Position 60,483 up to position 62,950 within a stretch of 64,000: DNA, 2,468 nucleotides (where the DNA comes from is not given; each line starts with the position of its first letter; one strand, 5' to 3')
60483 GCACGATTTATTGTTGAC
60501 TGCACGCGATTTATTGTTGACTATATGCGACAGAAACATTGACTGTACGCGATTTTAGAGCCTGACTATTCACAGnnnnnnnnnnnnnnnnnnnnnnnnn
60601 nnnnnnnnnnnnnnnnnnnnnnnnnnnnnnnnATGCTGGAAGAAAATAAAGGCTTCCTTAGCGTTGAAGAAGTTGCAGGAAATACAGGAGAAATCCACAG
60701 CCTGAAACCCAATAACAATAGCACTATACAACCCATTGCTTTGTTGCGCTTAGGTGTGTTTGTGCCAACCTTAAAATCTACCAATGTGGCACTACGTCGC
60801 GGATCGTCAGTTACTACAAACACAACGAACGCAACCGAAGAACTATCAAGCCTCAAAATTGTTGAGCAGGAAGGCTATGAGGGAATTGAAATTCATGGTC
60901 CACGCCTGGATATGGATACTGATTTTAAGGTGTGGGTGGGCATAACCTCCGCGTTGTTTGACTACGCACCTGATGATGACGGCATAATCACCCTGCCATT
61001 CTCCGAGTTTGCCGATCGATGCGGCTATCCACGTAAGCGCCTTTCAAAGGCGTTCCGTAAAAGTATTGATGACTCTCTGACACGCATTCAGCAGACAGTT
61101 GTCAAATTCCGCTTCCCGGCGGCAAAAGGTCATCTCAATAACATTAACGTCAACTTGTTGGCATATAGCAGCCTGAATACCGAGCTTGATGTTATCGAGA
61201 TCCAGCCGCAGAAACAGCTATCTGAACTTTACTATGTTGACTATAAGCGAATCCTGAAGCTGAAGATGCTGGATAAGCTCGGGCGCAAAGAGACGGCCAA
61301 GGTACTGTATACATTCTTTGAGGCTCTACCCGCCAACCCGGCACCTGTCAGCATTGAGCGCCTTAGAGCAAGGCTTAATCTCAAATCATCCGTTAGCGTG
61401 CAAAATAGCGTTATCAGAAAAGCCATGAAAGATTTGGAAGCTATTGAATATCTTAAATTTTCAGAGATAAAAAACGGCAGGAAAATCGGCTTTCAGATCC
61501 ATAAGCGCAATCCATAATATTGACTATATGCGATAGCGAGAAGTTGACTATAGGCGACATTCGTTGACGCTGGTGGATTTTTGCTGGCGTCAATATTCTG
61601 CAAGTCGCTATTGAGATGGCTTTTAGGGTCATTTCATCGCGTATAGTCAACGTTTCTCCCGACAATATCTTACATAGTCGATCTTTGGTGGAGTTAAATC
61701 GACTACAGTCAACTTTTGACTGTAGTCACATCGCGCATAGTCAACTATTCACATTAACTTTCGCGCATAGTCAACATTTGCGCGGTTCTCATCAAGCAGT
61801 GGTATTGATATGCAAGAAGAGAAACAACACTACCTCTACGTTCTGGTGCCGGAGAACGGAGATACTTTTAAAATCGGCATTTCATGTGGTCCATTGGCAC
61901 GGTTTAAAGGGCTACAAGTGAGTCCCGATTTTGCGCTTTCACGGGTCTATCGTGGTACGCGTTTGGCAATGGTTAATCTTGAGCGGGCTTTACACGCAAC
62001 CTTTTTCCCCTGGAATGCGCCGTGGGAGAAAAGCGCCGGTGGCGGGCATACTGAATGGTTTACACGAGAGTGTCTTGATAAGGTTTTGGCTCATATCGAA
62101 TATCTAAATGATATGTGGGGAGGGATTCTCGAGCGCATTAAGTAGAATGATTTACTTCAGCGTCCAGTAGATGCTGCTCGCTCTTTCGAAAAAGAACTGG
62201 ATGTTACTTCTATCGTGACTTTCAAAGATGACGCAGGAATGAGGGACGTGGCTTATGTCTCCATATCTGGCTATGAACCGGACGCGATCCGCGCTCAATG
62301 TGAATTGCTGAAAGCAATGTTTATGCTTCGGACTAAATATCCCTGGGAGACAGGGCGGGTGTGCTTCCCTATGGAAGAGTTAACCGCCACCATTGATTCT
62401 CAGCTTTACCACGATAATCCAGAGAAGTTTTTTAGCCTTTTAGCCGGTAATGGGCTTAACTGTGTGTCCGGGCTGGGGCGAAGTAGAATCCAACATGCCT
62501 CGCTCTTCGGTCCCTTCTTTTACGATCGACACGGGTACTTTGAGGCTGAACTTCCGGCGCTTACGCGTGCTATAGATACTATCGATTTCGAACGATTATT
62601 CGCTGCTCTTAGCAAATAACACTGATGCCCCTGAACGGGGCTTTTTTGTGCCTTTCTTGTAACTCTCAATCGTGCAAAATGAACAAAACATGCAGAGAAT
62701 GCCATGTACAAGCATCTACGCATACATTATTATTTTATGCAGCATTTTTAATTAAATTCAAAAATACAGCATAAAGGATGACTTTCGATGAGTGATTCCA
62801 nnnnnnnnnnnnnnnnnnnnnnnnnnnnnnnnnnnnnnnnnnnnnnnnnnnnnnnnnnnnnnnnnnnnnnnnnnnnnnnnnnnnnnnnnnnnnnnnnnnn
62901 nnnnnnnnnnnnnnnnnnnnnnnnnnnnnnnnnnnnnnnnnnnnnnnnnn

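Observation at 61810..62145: T5orf172/GIY-YIG-like small protein between incA and parA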

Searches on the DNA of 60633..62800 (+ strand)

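Call 6: search_dna_similar(query=window:61500-62800:+, collection=phages, mode=near, max_rows=40)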
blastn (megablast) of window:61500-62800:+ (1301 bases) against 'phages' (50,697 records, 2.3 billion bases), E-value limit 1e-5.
Records with a match: 17; places in all: 17; records where one place covers at least 80% of the query: 12.
Best place of each record, by identity: >=99% 7; 95-99% 10.
By first word of the organism name: Escherichia 14; Salmonella 2; Punavirus 1.
By host as written in the record: Escherichia coli 9; - 3; Escherichia sp. STEC O157 2; Salmonella enterica subsp. enterica serovar Indiana J46 2; Escherichia coli MC1061 1.
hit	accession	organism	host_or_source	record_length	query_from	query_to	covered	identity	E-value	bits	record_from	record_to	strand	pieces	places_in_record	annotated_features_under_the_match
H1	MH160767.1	Escherichia phage vB_EcoM-Ro157c2YLVW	Escherichia sp. STEC O157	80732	1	1301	100%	99.4%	0e+0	2359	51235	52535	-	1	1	hypothetical protein (x3)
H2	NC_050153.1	Escherichia phage vB_EcoM-Ro157c2YLVW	Escherichia sp. STEC O157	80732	1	1301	100%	99.4%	0e+0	2359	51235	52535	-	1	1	GIY-YIG nuclease family protein | replication helicase | ParA-like partition protein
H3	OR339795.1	Escherichia phage phi456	Escherichia coli MC1061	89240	1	1301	100%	99.0%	0e+0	2331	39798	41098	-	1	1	terminase small subunit | RepA | ParA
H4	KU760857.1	Salmonella phage SJ46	Salmonella enterica subsp. enterica ...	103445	1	1301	100%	98.9%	0e+0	2326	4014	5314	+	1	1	hypothetical protein | repA: initiator replication family protein | parA: plasmid partition protein A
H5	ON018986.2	Escherichia phage JL22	Escherichia coli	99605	1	1301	100%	98.9%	0e+0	2326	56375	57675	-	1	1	hypothetical protein | replication protein A | parA: chromosome (plasmid) partitioning protein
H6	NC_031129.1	Salmonella phage SJ46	Salmonella enterica subsp. enterica ...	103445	1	1301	100%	98.9%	0e+0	2326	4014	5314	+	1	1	hypothetical protein | repA: replication helicase | parA: ParA-like partition protein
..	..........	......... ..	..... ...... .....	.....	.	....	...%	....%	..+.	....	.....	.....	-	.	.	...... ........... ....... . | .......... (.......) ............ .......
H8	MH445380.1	Escherichia phage P1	Escherichia coli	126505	1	1301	100%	98.8%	0e+0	2318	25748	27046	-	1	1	RepFIB replication protein A | chromosome (plasmid) partitioning protein A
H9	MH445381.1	Escherichia phage P1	Escherichia coli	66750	1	1301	100%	98.8%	0e+0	2318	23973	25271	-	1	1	RepFIB replication protein A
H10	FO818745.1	Escherichia phage RCS47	Escherichia coli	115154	1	1301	100%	98.8%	0e+0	2314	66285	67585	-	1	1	conserved protein of unknown function | repA: replication protein RepA | parA: partition protein parA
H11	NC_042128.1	Escherichia phage RCS47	Escherichia coli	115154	1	1301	100%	98.8%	0e+0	2314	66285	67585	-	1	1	GIY-YIG nuclease family protein | repA: replication helicase | parA: ParA-like partition protein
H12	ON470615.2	Escherichia phage vB_EcoM-673R5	Escherichia coli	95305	1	1301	100%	98.8%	0e+0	2313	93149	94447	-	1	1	hypothetical protein | T5orf172 domain-containing protein | RepFIB replication protein A | plasmid partition protein A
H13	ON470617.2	Escherichia phage vB_EcoM-813R1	Escherichia coli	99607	1187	1301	9%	99.1%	7e-51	207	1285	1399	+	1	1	plasmid partition protein A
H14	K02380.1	Escherichia phage P1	Escherichia coli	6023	1187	1301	9%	98.3%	3e-49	202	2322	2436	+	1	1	parA: repeat_region (x2) | parA: ParA | parA: minus_35_signal | parA: minus_10_signal | parA: ribosome_binding_site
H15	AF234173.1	Escherichia phage P1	-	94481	1190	1301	9%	99.1%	3e-49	202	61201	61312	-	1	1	100 pct identical (0 gaps) to region of repA and par genes of P1 ... | 99 pct identical (10 gaps) to fragment of P1 sequence deposited as ... | 99 pct identical (4 gaps) to fragment of P1 sequence deposited as ... | 99 pct identical (4 gaps) to par region of P1 in P1 based vector ... | ParA | and 4 other names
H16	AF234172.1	Escherichia phage P1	-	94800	1190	1301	9%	99.1%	3e-49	202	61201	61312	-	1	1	100 pct identical (0 gaps) to region of repA and par genes of P1 ... | 99 pct identical (10 gaps) to fragment of P1 sequence deposited as ... | 99 pct identical (4 gaps) to fragment of P1 sequence deposited as ... | 99 pct identical (4 gaps) to par region of P1 in P1 based vector ... | ParA | and 4 other names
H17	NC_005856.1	Escherichia phage P1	Escherichia coli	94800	1190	1301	9%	99.1%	3e-49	202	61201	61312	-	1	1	100 pct identical (0 gaps) to region of repA and par genes of P1 ... | 99 pct identical (10 gaps) to fragment of P1 sequence deposited as ... | 99 pct identical (4 gaps) to fragment of P1 sequence deposited as ... | 99 pct identical (4 gaps) to par region of P1 in P1 based vector ... | ParA | and 4 other names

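Call 7: get_annotated_region(hit=H2, flank=2500)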
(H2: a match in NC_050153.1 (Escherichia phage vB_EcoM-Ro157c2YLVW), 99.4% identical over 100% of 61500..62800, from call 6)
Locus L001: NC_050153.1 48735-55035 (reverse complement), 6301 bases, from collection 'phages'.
description: Escherichia phage vB_EcoM-Ro157c2YLVW, complete genome.
organism: Escherichia phage vB_EcoM-Ro157c2YLVW (NCBI taxid 2178932)
taxonomy: Viruses; Duplodnaviria; Heunggongvirae; Uroviricota; Caudoviricetes; Punavirus
host: Escherichia sp. STEC O157; source: non-fecal compost; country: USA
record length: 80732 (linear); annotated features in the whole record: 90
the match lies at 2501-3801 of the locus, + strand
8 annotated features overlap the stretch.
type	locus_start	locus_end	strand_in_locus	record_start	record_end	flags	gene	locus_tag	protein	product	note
CDS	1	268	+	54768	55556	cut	-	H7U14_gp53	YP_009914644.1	hypothetical protein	-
CDS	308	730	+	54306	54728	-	-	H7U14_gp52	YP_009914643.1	hypothetical protein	-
CDS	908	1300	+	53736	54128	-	-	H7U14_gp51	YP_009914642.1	hypothetical protein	-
CDS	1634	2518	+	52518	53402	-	-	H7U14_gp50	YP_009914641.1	replication helicase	-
CDS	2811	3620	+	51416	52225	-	-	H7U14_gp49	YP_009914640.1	GIY-YIG nuclease family protein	-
CDS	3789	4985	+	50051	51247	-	-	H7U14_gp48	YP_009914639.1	ParA-like partition protein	-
CDS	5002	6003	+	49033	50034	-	-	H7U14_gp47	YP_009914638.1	ParB-like partition protein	-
CDS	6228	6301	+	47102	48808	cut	-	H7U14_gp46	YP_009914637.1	hypothetical protein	-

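Call 8: get_annotated_region(hit=H11, flank=2500)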
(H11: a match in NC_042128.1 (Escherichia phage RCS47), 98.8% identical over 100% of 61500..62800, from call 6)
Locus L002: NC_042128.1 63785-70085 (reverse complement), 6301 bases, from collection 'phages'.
description: Escherichia phage RCS47, complete genome.
organism: Escherichia phage RCS47 (NCBI taxid 1590550)
taxonomy: Viruses; Duplodnaviria; Heunggongvirae; Uroviricota; Caudoviricetes; Punavirus; Punavirus RCS47
host: Escherichia coli; source: -; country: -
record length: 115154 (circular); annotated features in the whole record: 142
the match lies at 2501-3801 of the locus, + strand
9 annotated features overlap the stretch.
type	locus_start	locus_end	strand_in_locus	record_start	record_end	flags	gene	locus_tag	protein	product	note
CDS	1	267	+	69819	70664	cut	-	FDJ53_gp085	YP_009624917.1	conserved protein of unknown function UpfB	Evidence 4 : Homologs of previously reported genes of unknown function; PubMedId : 15489417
CDS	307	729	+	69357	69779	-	-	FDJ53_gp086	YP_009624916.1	conserved protein of unknown function PpfA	Evidence 4 : Homologs of previously reported genes of unknown function; PubMedId : 15489417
CDS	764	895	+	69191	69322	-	mlp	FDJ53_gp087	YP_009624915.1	Rz-like spanin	Evidence 2b : Function of strongly homologous gene; Product type m : membrane component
CDS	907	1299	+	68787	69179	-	-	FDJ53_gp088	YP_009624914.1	conserved protein of unknown function UpfA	Evidence 4 : Homologs of previously reported genes of unknown function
CDS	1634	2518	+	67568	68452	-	repA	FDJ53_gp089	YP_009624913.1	replication helicase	Evidence 1b : Function experimentally demonstrated in the studied species; PubMedId : 6699914, 10931340, 10840063; ...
CDS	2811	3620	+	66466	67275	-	-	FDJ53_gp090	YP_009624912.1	GIY-YIG nuclease family protein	Evidence 4 : Homologs of previously reported genes of unknown function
CDS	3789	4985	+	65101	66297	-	parA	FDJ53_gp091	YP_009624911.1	ParA-like partition protein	Evidence 1b : Function experimentally demonstrated in the studied species; PubMedId : 6699914, 3903163, 3857601, ...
CDS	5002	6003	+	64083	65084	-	parB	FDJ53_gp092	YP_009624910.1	ParB-like partition protein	Evidence 1b : Function experimentally demonstrated in the studied species; PubMedId : 6699914, 3903163, 3857601, ...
CDS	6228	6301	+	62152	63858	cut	23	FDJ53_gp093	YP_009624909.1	major head protein Gp23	Evidence 1c : Function experimentally demonstrated in the studied genus; Product type s : structure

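Call 9: get_annotated_region(hit=H12, flank=2500)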
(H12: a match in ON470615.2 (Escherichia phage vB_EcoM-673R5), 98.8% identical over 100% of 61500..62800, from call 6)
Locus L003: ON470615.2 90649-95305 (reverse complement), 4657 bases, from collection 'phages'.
description: Escherichia phage vB_EcoM-673R5, complete genome.
organism: Escherichia phage vB_EcoM-673R5 (NCBI taxid 2946087)
taxonomy: Viruses; Duplodnaviria; Heunggongvirae; Uroviricota; Caudoviricetes; Punavirus
host: Escherichia coli; source: -; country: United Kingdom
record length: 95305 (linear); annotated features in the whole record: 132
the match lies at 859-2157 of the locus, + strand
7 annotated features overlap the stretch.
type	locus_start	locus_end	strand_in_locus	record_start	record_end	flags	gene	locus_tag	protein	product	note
CDS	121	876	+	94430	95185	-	-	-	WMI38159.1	RepFIB replication protein A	-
CDS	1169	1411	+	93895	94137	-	-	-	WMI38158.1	T5orf172 domain-containing protein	-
CDS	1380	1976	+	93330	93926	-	-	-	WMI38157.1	hypothetical protein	-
CDS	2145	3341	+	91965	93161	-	-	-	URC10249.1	plasmid partition protein A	-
CDS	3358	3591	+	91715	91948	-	-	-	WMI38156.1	plasmid partitioning protein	Plasmid partitioning protein ParB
CDS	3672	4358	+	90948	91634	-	-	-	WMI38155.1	VirB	-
CDS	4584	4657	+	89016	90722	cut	-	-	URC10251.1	hypothetical protein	Gp23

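Call 10: get_annotated_region(hit=H17, flank=3500)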
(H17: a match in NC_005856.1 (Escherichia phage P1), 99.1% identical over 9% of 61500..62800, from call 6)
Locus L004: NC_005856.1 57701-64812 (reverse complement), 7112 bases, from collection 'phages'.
description: Enterobacteria phage P1, complete genome.
organism: Escherichia phage P1 (NCBI taxid 2886926)
taxonomy: Viruses; Duplodnaviria; Heunggongvirae; Uroviricota; Caudoviricetes; Punavirus; Punavirus P1
host: Escherichia coli; source: -; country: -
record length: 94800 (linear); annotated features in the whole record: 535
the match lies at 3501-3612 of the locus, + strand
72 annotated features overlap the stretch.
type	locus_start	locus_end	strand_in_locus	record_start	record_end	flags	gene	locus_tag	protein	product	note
CDS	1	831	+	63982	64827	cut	upfB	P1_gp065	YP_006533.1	UpfB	unknown protein function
CDS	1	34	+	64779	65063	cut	upfC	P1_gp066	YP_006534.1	PAAR motif of membran proteins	unknown protein function; region of aa 10-93 31 pct identical to region of aa 10-96 of phage T4 product of ORF5.4 ...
regulatory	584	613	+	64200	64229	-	-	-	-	promoter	predicted sigma 70 promoter P2ppfA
regulatory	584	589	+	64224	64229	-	-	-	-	minus_35_signal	P2ppfA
regulatory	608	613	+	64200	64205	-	-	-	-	minus_10_signal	P2ppfA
misc_feature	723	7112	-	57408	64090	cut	-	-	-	-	100 pct identical (0 gaps) to region of repA and par genes of P1 contained in P1 based cloning vector pPAC4 [GenBank ...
misc_feature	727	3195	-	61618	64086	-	-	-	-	-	99 pct identical (4 gaps) to repA region of P1 in P1 based vector pYLTAC7 [GenBank Accession Number AB020028] at nt ...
regulatory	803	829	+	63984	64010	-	-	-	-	promoter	predicted sigma 70 promoter P1ppfA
regulatory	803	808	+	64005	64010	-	-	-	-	minus_35_signal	P1ppfA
regulatory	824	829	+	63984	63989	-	-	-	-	minus_10_signal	P1ppfA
CDS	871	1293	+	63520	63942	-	ppfA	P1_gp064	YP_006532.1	PpfA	possible periplasmic function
CDS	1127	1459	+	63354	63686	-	mlp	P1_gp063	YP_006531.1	Rz-like spanin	membrane lipoprotein precursor, by homology; possibly involved in regulation of lysis (by homology); region of aa 24-90 ...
misc_feature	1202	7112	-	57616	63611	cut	-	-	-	-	99 pct identical (10 gaps) to fragment of P1 sequence deposited as locus PP1REP in GenBank Accession Number K02380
CDS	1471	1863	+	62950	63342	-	upfA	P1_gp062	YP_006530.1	UpfA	unknown protein function; 46 pct identical to Xenorhabdus nematophila putative prophage protein (CAB58447; 129 aa); 32 ...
misc_feature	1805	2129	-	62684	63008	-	-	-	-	-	100 pct identical (0 gaps) to locus PP1REPOR in GenBank Accession Number M37080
misc_feature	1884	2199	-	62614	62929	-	-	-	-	-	100 pct identical (0 gaps) to fragment of P1 sequence deposited as locus PP1PAR1 in GenBank Accession Number M36424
CDS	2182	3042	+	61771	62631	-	repA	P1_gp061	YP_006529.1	replication helicase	product acts to initiate replication from oriR, to repress its own synthesis(via interaction with incA) and to pair ...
misc_feature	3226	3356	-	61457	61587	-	-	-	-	-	97 pct identical (0 gaps) to fragment of P1 origin containing vector pSport2 at nt 3629..3659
misc_feature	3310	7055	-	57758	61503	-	-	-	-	-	99 pct identical (4 gaps) to par region of P1 in P1 based vector pYLTAC7 [GenBank Accession Number AB020028] at nt ...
misc_feature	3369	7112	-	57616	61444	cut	-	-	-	-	99 pct identical (4 gaps) to fragment of P1 sequence deposited as locus ECP1PARA in GenBank Accession Number X02954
CDS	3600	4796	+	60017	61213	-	parA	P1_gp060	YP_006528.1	ParA-like partition protein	encodes ParA/SopA family protein involved in active partitioning of P1 plasmid prophage at cell division; weak ATPase, ...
CDS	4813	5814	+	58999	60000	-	parB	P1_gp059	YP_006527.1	ParB-like partition protein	encodes ParB/SopB family protein involved in active partitioning of P1 plasmid prophage at cell division; product binds ...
misc_feature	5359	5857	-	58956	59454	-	-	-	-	-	100 pct identical (0 gaps) to fragment of P1 sequence deposited as locus PP1PARB in GenBank Accession Number L01408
misc_feature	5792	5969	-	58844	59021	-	-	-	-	-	100 pct identical (0 gaps) to fragment of P1 sequence deposited as locus PP1PAR2 in GenBank Accession Number M36425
regulatory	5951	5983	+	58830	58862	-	-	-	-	promoter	predicted sigma 70 promoter P1 23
regulatory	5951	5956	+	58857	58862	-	-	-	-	minus_35_signal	P1 23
regulatory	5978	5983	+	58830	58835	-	-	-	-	minus_10_signal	P1 23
CDS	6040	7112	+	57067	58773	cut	23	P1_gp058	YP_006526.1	gp23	major capsid protein; region of aa 1..179 identical to region of aa 24..202 of previously predicted product of orf61 of ...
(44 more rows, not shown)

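Call 13: search_dna_similar(query=window:61810-62619:+, collection=plasmids, mode=near, max_rows=60)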
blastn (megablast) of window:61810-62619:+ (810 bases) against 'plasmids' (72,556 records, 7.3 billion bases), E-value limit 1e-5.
Records with a match: 401; places in all: 408; records where one place covers at least 80% of the query: 391.
Best place of each record, by identity: >=99% 309; 95-99% 92.
By first word of the organism name: Escherichia 372; Salmonella 23; Shigella 4; Klebsiella 2.
By predicted mobility (MOB-suite, as given by PLSDB): non-mobilizable 294; mobilizable 98; conjugative 9.
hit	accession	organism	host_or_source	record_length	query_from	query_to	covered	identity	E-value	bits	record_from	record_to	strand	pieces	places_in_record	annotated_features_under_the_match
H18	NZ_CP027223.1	Escherichia coli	Homo sapiens,stool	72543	1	810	100%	100.0%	0e+0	1496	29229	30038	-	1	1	hypothetical protein | GIY-YIG nuclease family protein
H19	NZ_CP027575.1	Escherichia coli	stool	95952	1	810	100%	100.0%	0e+0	1496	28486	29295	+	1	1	hypothetical protein | GIY-YIG nuclease family protein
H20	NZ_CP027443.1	Escherichia coli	Homo sapiens,stool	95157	1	810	100%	100.0%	0e+0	1496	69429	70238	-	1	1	hypothetical protein | GIY-YIG nuclease family protein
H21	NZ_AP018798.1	Escherichia coli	Bos taurus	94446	1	810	100%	100.0%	0e+0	1496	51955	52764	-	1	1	hypothetical protein | GIY-YIG nuclease family protein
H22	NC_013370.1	Escherichia coli O111:H- str. 11128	-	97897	1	810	100%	100.0%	0e+0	1496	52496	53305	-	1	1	hypothetical protein | GIY-YIG nuclease family protein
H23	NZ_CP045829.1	Escherichia coli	Homo sapiens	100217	1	810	100%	100.0%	0e+0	1496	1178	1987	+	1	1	hypothetical protein | GIY-YIG nuclease family protein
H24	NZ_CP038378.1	Escherichia coli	beef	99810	1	810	100%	100.0%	0e+0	1496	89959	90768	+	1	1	hypothetical protein | GIY-YIG nuclease family protein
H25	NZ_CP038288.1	Escherichia coli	cattle,cattle feces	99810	1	810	100%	100.0%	0e+0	1496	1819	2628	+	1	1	hypothetical protein | GIY-YIG nuclease family protein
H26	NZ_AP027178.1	Escherichia coli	Homo sapiens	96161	1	810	100%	100.0%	0e+0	1496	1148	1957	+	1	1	hypothetical protein | GIY-YIG nuclease family protein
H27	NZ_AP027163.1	Escherichia coli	Homo sapiens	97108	1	810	100%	100.0%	0e+0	1496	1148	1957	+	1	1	hypothetical protein | GIY-YIG nuclease family protein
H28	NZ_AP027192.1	Escherichia coli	Homo sapiens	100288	1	810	100%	100.0%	0e+0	1496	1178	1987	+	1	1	hypothetical protein | GIY-YIG nuclease family protein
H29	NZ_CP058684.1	Escherichia coli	ready to eat mixed salad leaves ...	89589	1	810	100%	99.9%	0e+0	1491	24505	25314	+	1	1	hypothetical protein | GIY-YIG nuclease family protein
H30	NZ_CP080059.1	Escherichia coli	Homo sapiens,tissue sample,Human feces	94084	1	810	100%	99.6%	0e+0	1480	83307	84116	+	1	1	GIY-YIG nuclease family protein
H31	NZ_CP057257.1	Escherichia fergusonii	culture,Pooled cattle faecal samples ...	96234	1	810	100%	99.6%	0e+0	1480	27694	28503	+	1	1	GIY-YIG nuclease family protein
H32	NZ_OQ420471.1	Escherichia coli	-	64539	1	810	100%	99.6%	0e+0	1480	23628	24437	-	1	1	GIY-YIG nuclease family protein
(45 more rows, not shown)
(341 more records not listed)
